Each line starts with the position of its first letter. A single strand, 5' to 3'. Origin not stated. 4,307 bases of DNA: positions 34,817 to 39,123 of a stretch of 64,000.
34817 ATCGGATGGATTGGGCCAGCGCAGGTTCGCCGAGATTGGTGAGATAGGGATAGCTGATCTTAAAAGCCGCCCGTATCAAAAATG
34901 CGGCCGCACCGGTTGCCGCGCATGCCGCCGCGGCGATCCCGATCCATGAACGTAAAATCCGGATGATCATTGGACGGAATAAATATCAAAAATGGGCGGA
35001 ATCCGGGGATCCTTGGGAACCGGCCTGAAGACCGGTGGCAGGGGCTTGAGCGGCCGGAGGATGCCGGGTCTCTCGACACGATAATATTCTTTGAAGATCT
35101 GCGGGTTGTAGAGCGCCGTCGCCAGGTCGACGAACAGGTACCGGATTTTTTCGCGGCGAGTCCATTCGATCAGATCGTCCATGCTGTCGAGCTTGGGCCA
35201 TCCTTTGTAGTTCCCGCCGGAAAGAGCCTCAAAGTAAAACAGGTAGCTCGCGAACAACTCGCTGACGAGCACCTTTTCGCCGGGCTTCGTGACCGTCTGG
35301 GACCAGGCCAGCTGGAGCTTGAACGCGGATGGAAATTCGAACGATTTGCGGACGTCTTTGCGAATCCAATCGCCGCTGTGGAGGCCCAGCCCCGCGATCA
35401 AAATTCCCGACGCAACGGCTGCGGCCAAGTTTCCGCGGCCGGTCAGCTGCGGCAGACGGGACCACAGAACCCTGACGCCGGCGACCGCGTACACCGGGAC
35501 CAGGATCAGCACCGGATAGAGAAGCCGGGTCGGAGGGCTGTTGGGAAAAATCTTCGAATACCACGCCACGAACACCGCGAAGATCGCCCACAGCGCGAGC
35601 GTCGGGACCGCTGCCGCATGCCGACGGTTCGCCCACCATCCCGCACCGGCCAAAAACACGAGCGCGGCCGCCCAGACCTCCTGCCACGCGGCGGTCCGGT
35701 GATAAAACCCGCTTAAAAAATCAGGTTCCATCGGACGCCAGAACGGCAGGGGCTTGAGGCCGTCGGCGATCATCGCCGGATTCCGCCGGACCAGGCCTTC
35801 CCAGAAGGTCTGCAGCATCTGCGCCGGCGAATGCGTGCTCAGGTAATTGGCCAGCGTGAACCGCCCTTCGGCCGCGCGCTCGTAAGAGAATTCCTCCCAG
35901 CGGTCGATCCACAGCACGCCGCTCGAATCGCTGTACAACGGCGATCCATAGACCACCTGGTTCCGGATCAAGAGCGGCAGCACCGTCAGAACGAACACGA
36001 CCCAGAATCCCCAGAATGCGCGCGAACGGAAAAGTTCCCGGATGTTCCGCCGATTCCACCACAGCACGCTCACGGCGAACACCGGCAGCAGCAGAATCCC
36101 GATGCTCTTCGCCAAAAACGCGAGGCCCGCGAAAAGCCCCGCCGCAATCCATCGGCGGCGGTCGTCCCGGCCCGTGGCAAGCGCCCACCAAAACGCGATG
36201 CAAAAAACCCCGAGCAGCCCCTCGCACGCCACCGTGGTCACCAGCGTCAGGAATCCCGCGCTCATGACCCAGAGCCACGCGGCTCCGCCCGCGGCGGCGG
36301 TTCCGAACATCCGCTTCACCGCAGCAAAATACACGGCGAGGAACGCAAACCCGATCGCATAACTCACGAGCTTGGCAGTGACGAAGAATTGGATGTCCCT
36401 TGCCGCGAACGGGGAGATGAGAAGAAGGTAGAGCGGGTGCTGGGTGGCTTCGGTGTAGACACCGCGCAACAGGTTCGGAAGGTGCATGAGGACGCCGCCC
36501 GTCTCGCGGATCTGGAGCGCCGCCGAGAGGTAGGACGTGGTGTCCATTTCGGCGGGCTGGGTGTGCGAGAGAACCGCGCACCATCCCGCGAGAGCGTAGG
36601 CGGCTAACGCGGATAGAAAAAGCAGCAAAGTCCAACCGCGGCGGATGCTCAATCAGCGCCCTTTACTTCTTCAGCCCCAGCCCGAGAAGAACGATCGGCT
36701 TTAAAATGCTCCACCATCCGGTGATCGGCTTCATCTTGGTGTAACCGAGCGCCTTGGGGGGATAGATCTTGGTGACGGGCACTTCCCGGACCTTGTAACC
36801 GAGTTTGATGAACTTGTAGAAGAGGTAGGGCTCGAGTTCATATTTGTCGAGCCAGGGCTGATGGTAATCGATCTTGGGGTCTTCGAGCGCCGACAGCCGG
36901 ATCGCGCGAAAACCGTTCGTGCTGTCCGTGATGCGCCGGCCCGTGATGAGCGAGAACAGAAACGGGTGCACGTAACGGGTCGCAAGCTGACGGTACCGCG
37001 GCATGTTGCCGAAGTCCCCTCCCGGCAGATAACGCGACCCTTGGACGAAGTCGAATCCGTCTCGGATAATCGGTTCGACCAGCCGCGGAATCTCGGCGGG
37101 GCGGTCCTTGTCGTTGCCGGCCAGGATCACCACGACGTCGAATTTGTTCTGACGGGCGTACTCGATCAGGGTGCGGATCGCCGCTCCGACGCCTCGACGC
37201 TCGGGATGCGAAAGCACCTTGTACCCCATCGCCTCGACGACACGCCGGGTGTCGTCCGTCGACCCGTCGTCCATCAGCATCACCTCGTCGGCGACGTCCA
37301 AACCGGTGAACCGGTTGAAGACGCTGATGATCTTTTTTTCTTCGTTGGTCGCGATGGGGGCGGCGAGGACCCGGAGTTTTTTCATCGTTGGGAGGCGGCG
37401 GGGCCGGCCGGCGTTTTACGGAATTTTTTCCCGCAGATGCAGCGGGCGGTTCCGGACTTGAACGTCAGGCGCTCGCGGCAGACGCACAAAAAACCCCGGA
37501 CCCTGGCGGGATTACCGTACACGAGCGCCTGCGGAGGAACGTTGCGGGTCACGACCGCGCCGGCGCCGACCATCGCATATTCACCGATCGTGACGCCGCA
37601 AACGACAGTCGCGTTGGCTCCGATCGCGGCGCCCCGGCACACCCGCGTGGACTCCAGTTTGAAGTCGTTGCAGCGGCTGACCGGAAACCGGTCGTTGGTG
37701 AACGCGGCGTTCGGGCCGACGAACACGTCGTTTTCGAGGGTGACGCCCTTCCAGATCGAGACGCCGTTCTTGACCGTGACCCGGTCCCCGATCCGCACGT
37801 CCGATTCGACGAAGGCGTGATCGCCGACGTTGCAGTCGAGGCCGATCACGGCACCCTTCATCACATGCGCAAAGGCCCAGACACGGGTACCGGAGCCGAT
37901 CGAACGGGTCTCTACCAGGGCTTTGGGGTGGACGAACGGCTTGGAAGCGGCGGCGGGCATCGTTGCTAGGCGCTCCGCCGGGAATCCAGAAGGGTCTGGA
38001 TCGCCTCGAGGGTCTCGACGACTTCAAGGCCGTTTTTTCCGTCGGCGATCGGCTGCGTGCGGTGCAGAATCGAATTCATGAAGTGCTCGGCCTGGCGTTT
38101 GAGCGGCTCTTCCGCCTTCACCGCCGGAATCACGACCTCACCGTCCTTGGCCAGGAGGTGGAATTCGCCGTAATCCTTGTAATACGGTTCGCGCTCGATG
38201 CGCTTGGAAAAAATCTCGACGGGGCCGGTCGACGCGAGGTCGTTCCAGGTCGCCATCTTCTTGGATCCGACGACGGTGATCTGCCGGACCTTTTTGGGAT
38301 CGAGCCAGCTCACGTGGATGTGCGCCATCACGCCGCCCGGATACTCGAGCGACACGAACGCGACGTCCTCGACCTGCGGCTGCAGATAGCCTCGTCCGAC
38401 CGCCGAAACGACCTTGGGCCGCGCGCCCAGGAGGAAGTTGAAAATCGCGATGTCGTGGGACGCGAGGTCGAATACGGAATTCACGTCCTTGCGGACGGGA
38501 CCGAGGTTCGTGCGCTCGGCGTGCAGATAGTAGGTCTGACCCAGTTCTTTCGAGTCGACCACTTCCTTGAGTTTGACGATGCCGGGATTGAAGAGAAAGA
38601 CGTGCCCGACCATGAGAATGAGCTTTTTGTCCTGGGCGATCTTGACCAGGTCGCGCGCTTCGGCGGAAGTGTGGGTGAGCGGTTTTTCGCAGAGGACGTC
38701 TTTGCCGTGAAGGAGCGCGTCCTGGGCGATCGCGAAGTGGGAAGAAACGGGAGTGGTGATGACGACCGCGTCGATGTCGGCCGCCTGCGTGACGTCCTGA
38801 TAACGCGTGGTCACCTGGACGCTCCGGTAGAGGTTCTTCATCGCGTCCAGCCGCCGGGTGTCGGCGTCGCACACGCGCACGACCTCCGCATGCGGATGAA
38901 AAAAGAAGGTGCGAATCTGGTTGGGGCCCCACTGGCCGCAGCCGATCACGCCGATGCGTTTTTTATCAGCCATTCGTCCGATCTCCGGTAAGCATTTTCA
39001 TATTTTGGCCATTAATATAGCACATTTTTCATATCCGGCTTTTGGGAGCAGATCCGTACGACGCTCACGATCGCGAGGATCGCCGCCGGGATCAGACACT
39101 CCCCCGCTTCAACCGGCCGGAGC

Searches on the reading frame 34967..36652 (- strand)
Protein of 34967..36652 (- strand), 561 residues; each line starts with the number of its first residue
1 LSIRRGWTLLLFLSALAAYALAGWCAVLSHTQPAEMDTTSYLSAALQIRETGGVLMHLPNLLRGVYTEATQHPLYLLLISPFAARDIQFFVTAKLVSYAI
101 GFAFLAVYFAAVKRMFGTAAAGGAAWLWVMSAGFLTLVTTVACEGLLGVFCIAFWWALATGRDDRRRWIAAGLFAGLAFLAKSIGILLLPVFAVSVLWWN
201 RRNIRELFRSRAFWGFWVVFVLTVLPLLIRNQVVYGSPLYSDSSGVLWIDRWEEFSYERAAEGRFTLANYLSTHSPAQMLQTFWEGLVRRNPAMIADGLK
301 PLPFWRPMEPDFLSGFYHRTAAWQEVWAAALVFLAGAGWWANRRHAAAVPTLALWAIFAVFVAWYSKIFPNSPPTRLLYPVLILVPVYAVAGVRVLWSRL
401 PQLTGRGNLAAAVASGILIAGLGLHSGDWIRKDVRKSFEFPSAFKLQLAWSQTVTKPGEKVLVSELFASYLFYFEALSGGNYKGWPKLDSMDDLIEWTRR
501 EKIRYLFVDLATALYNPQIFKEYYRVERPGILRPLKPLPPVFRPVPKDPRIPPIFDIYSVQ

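Call 13: search_protein_families(library=pfam, proteins=[window:34967-36652:-], max_evalue=0.00001)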
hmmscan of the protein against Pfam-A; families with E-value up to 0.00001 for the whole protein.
window:34967-36652:- (561 aa): 1 family
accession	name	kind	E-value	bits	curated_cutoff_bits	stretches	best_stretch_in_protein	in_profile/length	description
PF13231.12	PMT_2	-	1.3e-08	35.6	26.1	1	94-229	25-159/160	Dolichyl-phosphate-mannose-protein mannosyltransferase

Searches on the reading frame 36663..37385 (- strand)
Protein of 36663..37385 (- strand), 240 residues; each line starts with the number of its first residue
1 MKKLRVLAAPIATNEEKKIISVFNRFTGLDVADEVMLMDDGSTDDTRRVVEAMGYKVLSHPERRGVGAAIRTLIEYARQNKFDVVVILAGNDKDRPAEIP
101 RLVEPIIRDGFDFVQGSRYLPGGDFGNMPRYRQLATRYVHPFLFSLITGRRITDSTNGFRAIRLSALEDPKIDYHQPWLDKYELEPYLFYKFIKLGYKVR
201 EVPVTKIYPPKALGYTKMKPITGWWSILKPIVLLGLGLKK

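Call 13: search_protein_families(library=pfam, proteins=[window:36663-37385:-], max_evalue=0.00001)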
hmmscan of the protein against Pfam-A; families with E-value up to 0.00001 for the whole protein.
window:36663-37385:- (240 aa): 1 family
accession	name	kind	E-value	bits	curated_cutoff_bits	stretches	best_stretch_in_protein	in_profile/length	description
PF00535.33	Glycos_transf_2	-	7.3e-18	65.5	23.3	1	13-168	7-165/168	Glycosyl transferase family 2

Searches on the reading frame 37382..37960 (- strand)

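Call 13: search_protein_families(library=pfam, proteins=[window:37382-37960:-], max_evalue=0.00001)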
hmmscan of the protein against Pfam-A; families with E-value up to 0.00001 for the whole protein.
window:37382-37960:- (192 aa): 3 families
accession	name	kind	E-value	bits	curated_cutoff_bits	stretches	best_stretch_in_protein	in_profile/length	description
PF00132.30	Hexapep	-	3.3e-20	71.3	27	1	105-139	2-36/36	Bacterial transferase hexapeptide (six repeats)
PF14602.12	Hexapep_2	-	4.5e-10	39.5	27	0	112-139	9-34/34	Hexapeptide repeat of succinyl-transferase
PF25084.1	LbH_EIF2B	-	5.2e-08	33.3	54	0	18-81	21-87/105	EIF2B subunit epsilon LbH domain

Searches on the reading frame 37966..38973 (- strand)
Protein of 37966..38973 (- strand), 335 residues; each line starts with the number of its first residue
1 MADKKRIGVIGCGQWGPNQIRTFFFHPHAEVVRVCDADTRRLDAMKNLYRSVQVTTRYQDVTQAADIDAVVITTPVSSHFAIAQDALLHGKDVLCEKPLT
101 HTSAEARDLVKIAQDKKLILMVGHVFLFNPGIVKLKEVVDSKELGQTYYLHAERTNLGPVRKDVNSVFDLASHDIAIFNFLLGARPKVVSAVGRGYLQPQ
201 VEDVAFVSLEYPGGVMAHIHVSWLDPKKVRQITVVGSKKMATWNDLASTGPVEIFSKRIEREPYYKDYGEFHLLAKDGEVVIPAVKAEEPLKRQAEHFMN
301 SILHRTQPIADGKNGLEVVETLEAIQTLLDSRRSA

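Call 48: search_protein_families(library=pfam, proteins=[window:37966-38973:-], max_evalue=0.00001)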
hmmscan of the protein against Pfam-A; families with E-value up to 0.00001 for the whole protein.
window:37966-38973:- (335 aa): 3 families
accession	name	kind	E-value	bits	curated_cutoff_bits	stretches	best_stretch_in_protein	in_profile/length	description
PF01408.29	GFO_IDH_MocA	-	7.6e-26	91.6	24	1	6-124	2-120/120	Oxidoreductase family, NAD-binding Rossmann fold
PF22725.1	GFO_IDH_MocA_C3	-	6.7e-18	65.3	27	1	133-240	2-122/124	GFO/IDH/MocA C-terminal domain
PF02894.22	GFO_IDH_MocA_C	-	1e-12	48.8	22.9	1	166-326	42-207/218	Oxidoreductase family, C-terminal alpha/beta domain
